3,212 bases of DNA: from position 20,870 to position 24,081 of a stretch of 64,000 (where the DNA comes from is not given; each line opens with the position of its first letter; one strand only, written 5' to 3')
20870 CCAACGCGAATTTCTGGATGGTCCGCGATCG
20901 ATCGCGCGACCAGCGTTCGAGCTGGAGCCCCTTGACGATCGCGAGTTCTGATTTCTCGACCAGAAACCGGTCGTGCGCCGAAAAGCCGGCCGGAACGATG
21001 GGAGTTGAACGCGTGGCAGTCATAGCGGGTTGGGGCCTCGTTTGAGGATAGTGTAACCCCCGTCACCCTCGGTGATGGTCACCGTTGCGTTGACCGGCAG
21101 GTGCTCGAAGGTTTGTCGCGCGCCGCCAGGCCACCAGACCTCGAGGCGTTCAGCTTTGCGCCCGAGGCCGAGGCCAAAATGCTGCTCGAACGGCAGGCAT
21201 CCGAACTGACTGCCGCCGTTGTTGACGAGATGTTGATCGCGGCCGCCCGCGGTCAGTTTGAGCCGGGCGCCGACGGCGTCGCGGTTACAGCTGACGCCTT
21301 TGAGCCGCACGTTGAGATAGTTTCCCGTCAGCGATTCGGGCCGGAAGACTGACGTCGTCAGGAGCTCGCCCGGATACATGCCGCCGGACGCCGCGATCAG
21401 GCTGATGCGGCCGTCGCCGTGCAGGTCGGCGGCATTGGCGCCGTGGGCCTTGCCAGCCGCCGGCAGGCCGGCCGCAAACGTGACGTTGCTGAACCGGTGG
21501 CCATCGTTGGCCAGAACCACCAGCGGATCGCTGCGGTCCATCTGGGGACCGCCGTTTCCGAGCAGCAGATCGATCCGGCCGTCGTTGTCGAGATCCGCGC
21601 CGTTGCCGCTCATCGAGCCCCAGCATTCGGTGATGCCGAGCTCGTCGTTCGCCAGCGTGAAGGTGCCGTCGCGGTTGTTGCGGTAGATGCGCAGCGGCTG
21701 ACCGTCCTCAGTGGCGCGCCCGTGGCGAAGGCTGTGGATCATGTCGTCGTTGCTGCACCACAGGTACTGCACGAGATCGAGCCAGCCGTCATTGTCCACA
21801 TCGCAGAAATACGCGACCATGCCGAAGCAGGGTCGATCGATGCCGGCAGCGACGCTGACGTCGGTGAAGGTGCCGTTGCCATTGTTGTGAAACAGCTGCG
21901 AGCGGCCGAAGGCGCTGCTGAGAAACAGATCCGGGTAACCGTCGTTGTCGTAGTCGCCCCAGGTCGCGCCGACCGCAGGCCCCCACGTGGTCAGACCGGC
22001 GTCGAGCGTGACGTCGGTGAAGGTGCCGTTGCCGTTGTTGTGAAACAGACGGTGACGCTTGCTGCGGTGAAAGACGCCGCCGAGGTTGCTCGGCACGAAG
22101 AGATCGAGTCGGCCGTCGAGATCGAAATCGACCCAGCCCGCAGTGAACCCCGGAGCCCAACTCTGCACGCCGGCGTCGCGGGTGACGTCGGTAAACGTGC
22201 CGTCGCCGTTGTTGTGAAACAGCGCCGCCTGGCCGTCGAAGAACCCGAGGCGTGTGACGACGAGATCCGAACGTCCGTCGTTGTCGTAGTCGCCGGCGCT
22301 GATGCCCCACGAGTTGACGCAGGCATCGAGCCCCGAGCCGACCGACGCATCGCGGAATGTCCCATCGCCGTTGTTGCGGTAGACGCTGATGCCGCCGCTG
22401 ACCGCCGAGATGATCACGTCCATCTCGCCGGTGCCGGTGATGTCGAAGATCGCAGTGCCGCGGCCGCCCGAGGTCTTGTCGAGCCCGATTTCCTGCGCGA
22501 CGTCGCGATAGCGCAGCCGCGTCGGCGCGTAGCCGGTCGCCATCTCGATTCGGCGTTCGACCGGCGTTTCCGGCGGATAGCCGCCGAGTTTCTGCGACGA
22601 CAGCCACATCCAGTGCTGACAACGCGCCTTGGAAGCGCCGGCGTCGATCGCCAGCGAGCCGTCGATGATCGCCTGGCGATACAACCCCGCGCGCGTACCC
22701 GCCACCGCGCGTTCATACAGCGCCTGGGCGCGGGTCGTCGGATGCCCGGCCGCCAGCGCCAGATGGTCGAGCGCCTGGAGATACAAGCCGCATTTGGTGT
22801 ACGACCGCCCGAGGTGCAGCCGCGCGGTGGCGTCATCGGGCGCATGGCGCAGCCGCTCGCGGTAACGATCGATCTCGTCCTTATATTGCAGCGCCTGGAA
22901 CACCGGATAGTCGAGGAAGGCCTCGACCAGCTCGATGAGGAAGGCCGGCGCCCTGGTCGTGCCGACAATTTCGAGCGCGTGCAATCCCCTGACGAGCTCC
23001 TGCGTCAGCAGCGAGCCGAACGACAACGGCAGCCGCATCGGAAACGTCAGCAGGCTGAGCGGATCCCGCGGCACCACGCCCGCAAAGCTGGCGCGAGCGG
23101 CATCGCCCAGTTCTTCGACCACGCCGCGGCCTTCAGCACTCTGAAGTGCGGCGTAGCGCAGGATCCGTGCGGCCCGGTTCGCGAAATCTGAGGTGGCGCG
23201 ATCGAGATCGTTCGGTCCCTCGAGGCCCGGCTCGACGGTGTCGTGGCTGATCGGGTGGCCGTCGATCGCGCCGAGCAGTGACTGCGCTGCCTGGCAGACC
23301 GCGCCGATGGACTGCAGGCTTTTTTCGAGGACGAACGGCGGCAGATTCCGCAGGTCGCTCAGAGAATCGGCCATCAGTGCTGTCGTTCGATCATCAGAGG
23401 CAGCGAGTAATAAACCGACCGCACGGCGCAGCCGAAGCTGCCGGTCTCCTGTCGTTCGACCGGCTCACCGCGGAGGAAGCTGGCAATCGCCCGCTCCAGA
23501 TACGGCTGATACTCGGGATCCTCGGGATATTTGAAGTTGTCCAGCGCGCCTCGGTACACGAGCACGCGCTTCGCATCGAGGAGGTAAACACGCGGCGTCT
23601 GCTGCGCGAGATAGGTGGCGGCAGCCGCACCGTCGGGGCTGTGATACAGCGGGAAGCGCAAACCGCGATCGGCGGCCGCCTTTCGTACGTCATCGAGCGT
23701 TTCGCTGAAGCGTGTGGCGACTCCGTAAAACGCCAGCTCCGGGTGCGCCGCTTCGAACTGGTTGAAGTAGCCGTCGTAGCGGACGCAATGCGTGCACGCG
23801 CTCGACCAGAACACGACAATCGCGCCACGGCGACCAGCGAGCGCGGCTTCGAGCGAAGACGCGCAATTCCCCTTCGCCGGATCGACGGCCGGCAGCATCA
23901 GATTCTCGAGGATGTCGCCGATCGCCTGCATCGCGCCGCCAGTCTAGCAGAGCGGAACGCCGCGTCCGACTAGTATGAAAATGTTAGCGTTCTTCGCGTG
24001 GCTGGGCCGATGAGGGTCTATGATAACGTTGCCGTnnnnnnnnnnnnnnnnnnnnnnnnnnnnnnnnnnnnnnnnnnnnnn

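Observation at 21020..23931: CxxC redoxin translationally coupled to a signal-less CRTAC1/UnbV propeller; the pair is mirrored at 28253..31190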

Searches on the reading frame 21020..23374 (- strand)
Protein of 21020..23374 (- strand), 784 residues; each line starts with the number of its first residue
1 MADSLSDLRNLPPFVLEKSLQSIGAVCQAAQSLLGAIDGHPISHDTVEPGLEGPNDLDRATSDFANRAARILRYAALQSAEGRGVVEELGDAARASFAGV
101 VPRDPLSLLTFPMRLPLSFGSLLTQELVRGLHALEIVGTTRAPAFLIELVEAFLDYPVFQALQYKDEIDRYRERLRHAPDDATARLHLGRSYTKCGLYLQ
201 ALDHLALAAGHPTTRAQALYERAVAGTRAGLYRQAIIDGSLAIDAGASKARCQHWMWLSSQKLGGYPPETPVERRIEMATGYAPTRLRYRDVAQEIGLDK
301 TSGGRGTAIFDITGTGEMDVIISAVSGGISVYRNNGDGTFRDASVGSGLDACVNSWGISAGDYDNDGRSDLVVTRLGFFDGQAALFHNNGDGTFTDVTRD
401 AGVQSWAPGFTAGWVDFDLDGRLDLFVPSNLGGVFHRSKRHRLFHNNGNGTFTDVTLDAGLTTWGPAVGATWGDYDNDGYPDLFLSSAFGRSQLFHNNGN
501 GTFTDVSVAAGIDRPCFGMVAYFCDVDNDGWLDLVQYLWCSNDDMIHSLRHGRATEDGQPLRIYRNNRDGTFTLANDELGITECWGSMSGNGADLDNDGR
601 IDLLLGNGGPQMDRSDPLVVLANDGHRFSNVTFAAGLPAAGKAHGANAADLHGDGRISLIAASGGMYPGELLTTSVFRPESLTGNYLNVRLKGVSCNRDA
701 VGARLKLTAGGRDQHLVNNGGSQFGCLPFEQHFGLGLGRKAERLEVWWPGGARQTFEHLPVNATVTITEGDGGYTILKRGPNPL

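Call 7: search_protein_families(library=pfam, proteins=[window:21020-23374:-], max_evalue=0.01)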
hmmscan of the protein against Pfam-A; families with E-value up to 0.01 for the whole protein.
window:21020-23374:- (784 aa): 3 families
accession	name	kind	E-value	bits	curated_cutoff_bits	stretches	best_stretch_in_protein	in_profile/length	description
PF13517.12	FG-GAP_3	-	4.7e-47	158.9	26.9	6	474-535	1-60/61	FG-GAP-like repeat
PF07593.17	UnbV_ASPIC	-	2.1e-11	44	23.4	1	700-766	1-68/68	ASPIC and UnbV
PF01839.29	FG-GAP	-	3.1e-10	40.1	22.1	2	356-378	3-25/37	FG-GAP repeat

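Call 10: search_protein_families(library=ncbifam, proteins=[window:21020-23374:-], max_evalue=0.01)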
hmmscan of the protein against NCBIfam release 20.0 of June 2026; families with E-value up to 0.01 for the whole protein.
window:21020-23374:- (784 aa): 0 families

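Call 11: find_encoding_contigs(protein=window:21020-23374:-, flank=10000, max_places=4)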
Protein window:21020-23374:- (784 aa): no gene with exactly this product is on record in the collection.

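Call 50: predict_structure(alignment_id=A3)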
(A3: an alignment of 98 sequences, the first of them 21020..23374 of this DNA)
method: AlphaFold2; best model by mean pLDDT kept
length: 784 residues; sequences in the alignment: 98
mean_pLDDT: 89.7   pTM: 0.91
mean pLDDT of the five models: 89.7, 89.6, 88.5, 88.1, 88.1
residues with pLDDT >= 90: 525; 70-90: 222; 50-70: 24; < 50: 13
segments of 3 or more residues with pLDDT < 50: 722-728, 781-784
pLDDT, mean of each block of 10 residues (from residue 1): 67 90 93 88 74 88 93 76 85 91 83 94 93 88 85 81 88 93 95 94 98 97 94 97 95 93 95 93 95 94 88 89 89 93 95 91 94 90 94 96 91 94 95 88 96 95 87 94 93 96 97 92 92 92 87 86 96 95 81 92 79 77 94 90 84 92 84 92 95 93 94 87 51 91 95 95 95 84 41
secondary structure, 60 per line:
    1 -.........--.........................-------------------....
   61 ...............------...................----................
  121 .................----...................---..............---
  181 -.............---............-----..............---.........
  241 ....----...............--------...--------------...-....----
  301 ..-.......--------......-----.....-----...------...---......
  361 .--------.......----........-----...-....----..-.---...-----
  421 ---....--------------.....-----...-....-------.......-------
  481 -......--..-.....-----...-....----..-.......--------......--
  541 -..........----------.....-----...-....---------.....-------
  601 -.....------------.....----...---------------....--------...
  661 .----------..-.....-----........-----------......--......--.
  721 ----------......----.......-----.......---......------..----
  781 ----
elements in order (helices of 4 or more, strands of 3 or more residues): H2-10 H13-37 H57-75 H82-100 H105-137 H142-160 H164-177 H182-194 H198-209 H215-228 H232-244 H249-263 E289-291 H293-296 E304-310 E319-324 E330-334 E340-342 E355-361 E370-376 E381-388 E394-396 H398-401 E413-415 E424-427 E442-446 E452-454 H456-459 E467-473 E482-487 E493-497 E503-505 H507-510 E518-524 E533-538 H542-551 E562-566 E572-574 H576-579 E589-593 E602-606 E619-623 E628-630 E646-649 E658-661 E675-679 E685-692 E704-709 E712-717 E731-736 E741-747 E753-759 E763-768

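Call 52: fold_search(model_id=the predicted structure, library=pdb)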
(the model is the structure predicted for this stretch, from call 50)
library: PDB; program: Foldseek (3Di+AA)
matches with E <= 10: 1205; with E <= 0.001: 80
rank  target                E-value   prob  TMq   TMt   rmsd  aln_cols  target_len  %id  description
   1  9etn_A                3.7e-25  1.00  0.53  0.74   3.4       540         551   20  Crystal structure of murine CRTAC1 (released 2024-07-31)
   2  6voa_B                8.5e-08  1.00  0.30  0.37  21.4       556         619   10  Cryo-EM structure of the BBSome-ARL6 complex (released 2020-06-24)
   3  9van_B                2.3e-07  1.00  0.32  0.60   6.0       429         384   12  Cryo-EM structure of human full length KICSTOR complex (state 2) (released 2025-11-12)
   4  6vbu_2                7.0e-07  1.00  0.30  0.35  20.6       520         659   11  Structure of the bovine BBSome complex (released 2020-01-29)
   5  9v6e_B                8.8e-07  1.00  0.33  0.62   5.3       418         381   13  Cryo-EM structure of human full length KICSTOR complex (state 1) (released 2025-11-12)
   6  9v86_C                1.3e-06  1.00  0.31  0.56   8.4       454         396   13  Cryo-EM structure of KICSTOR CCC complex (state 3) (released 2025-11-12)
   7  9v6e_C                2.1e-06  1.00  0.32  0.59   6.4       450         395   12  Cryo-EM structure of human full length KICSTOR complex (state 1) (released 2025-11-12)
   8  9v80_B                3.0e-06  1.00  0.31  0.58   6.1       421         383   13  Cryo-EM structure of KICSTOR CCC complex (state 4) (released 2025-11-12)
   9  9v80_C                3.6e-06  1.00  0.31  0.56   7.3       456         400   12  Cryo-EM structure of KICSTOR CCC complex (state 4) (released 2025-11-12)
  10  9o5a_G                3.8e-06  1.00  0.31  0.57   6.2       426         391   12  The KICSTOR-GATOR1 complex (released 2026-02-18)
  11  9v9n_B                4.6e-06  1.00  0.32  0.61   6.1       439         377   12  Cryo-EM structure of KICSTOR CCC complex (state 5) (released 2025-11-12)
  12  4agt_A                1.2e-05  1.00  0.24  0.50   8.4       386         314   14  Crystal Structure of Fucose binding lectin from Aspergillus Fumigatus (AFL) in complex with Fuc1-6GlcNAc. (released 2013-02-13)
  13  6vbu_7                1.7e-05  1.00  0.31  0.35   5.8       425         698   10  Structure of the bovine BBSome complex (released 2020-01-29)
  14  9v86_B                1.7e-05  1.00  0.31  0.59   5.7       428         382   11  Cryo-EM structure of KICSTOR CCC complex (state 3) (released 2025-11-12)
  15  3h71_A                1.8e-05  1.00  0.23  0.34  14.2       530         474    9  Crystal structure of Streptococcus pneumoniae D39 neuraminidase A precursor (NanA) (released 2009-05-12)
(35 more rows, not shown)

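Call 89: search_protein_families(library=padloc, proteins=[window:21020-23374:-], max_evalue=0.001)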
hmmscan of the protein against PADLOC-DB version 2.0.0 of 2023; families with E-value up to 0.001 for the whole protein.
window:21020-23374:- (784 aa): 0 families

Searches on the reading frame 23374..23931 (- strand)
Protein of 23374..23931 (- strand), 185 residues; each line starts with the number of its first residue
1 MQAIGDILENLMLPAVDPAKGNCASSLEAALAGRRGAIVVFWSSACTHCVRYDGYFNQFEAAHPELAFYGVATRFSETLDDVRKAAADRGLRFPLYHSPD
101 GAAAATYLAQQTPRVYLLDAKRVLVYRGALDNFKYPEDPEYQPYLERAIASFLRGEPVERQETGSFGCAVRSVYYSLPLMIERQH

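Call 7: search_protein_families(library=pfam, proteins=[window:23374-23931:-], max_evalue=0.01)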
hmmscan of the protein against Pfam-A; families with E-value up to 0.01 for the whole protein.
window:23374-23931:- (185 aa): 2 families
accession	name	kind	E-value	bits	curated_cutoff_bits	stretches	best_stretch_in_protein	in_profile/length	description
PF08534.16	Redoxin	-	9.3e-07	29.2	26.6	1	19-133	15-137/148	Redoxin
PF00578.27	AhpC-TSA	-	5.8e-06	26.7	26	1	23-126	16-123/124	AhpC/TSA family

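Call 10: search_protein_families(library=ncbifam, proteins=[window:23374-23931:-], max_evalue=0.01)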
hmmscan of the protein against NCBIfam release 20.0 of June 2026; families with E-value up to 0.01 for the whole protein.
window:23374-23931:- (185 aa): 1 family
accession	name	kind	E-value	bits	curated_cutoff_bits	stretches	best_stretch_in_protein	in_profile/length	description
NF002854.0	PRK03147.1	subfamily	0.0011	18.8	170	1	35-121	63-149/176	thiol-disulfide oxidoreductase ResA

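Call 42: find_homologous_proteins(query=window:23374-23931:-, max_evalue=0.00001)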
Query window:23374-23931:- (185 aa): 219 proteins with E <= 0.00001 among 1226 candidates; the best 120 are listed.
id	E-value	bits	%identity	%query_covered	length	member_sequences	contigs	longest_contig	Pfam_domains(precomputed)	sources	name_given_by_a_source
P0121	2.7e-120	417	100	100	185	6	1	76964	PF08534.17,PF00578.28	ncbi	ncbi:MAG TPA: redoxin family protein [Vicinamibacterales bacterium]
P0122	5.5e-102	357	86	99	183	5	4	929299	PF08534.17,PF00578.28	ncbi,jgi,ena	jgi:thiol-disulfide isomerase/thioredoxin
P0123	1.2e-98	347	85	99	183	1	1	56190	PF08534.17,PF00578.28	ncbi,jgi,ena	jgi:thiol-disulfide isomerase/thioredoxin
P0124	4.4e-97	341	83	99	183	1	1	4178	-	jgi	jgi:hypothetical protein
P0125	2.4e-88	313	75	99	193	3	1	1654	PF08534.17,PF00578.28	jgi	-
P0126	5.2e-88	312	76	98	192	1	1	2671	PF00578.28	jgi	jgi:hypothetical protein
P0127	9.0e-88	311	75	98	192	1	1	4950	PF08534.17,PF00578.28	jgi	jgi:thiol-disulfide isomerase/thioredoxin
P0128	6.6e-86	305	75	98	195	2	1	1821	PF08534.17,PF00578.28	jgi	-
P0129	2.2e-85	303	74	98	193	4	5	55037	PF08534.17,PF00578.28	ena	-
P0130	1.1e-84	301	74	98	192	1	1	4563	PF00578.28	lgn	-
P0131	4.7e-84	299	73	98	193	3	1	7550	PF08534.17,PF00578.28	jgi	jgi:hypothetical protein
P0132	9.4e-84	298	72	99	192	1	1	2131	PF08534.17,PF00578.28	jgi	jgi:thiol-disulfide isomerase/thioredoxin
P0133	2.6e-83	297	71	98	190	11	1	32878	PF08534.17,PF00578.28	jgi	jgi:thiol-disulfide isomerase/thioredoxin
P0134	1.7e-82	294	72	98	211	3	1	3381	PF08534.17,PF00578.28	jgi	jgi:thiol-disulfide isomerase/thioredoxin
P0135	3.3e-82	293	71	99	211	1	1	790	PF08534.17,PF00578.28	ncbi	-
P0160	1.2e-60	223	56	96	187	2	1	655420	PF08534.17,PF00578.28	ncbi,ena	-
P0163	3.4e-60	221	58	96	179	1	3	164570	PF08534.17,PF00578.28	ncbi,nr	ncbi:MAG: redoxin domain-containing protein [bacterium]|nr:redoxin domain-containing protein [bacter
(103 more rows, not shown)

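Call 62: find_encoding_contigs(protein=P0163, flank=10000, max_places=1)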
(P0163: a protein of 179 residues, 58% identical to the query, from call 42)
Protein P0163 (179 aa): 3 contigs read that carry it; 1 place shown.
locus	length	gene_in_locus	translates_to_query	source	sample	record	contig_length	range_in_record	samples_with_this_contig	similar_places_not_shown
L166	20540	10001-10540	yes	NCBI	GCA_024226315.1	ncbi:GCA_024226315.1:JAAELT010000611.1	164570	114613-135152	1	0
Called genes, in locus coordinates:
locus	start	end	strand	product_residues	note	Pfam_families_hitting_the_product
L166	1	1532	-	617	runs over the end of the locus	PF04820:Trp_halogenase (faint)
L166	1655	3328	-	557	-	PF00732:GMC_oxred_N, PF00890:FAD_binding_2 (faint), PF01266:DAO (faint), PF05199:GMC_oxred_C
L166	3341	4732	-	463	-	PF03349:Toluene_X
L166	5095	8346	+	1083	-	-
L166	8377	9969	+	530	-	-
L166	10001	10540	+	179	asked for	PF00578:AhpC-TSA, PF08534:Redoxin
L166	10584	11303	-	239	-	-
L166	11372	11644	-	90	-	-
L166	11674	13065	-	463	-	PF13620:CarboxypepD_reg (faint)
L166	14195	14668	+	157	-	-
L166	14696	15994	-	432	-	-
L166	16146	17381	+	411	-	PF01764:Lipase_3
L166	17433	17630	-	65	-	-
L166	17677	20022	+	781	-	PF01839:FG-GAP (faint), PF13517:FG-GAP_3, PF07593:UnbV_ASPIC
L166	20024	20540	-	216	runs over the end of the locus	PF02374:ArsA_ATPase (weak), PF06564:CBP_BcsQ (faint), PF09140:MipZ (faint), PF10609:ParA, PF13614:AAA_31, PF01656:CbiA, PF13614:AAA_31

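Call 63: find_encoding_contigs(protein=P0160, flank=10000, max_places=1)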
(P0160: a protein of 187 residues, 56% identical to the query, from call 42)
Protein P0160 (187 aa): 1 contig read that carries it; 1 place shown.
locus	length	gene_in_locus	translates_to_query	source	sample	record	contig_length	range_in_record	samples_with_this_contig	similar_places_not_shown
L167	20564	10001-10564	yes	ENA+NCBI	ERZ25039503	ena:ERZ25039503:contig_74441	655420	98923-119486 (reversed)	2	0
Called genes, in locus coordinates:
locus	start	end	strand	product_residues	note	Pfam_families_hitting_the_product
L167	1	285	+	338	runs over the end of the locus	PF00027:cNMP_binding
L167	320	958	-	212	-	PF00440:TetR_N, PF16859:TetR_C_11, PF14246:TetR_C_7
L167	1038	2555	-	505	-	PF00996:GDI (faint), PF12831:FAD_oxidored (faint), PF13450:NAD_binding_8, PF01593:Amino_oxidase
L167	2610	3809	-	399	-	PF00368:HMG-CoA_red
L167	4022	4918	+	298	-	-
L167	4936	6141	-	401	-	PF00109:ketoacyl-synt, PF02801:Ketoacyl-synt_C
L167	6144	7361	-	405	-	PF00109:ketoacyl-synt, PF02801:Ketoacyl-synt_C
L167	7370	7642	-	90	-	PF00550:PP-binding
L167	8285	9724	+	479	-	PF03055:RPE65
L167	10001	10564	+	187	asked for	PF08534:Redoxin, PF00578:AhpC-TSA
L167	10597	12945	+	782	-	PF14559:TPR_19 (faint), PF01839:FG-GAP (faint), PF13517:FG-GAP_3, PF07593:UnbV_ASPIC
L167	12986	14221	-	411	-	PF00654:Voltage_CLC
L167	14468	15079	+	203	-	PF02777:Sod_Fe_C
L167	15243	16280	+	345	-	PF01925:TauE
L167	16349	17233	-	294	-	PF12974:Phosphonate-bd, PF13379:NMT1_2, PF09084:NMT1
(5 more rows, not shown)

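Call 89: search_protein_families(library=padloc, proteins=[window:23374-23931:-], max_evalue=0.001)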
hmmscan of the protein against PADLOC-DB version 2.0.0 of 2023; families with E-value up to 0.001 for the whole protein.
window:23374-23931:- (185 aa): 0 families
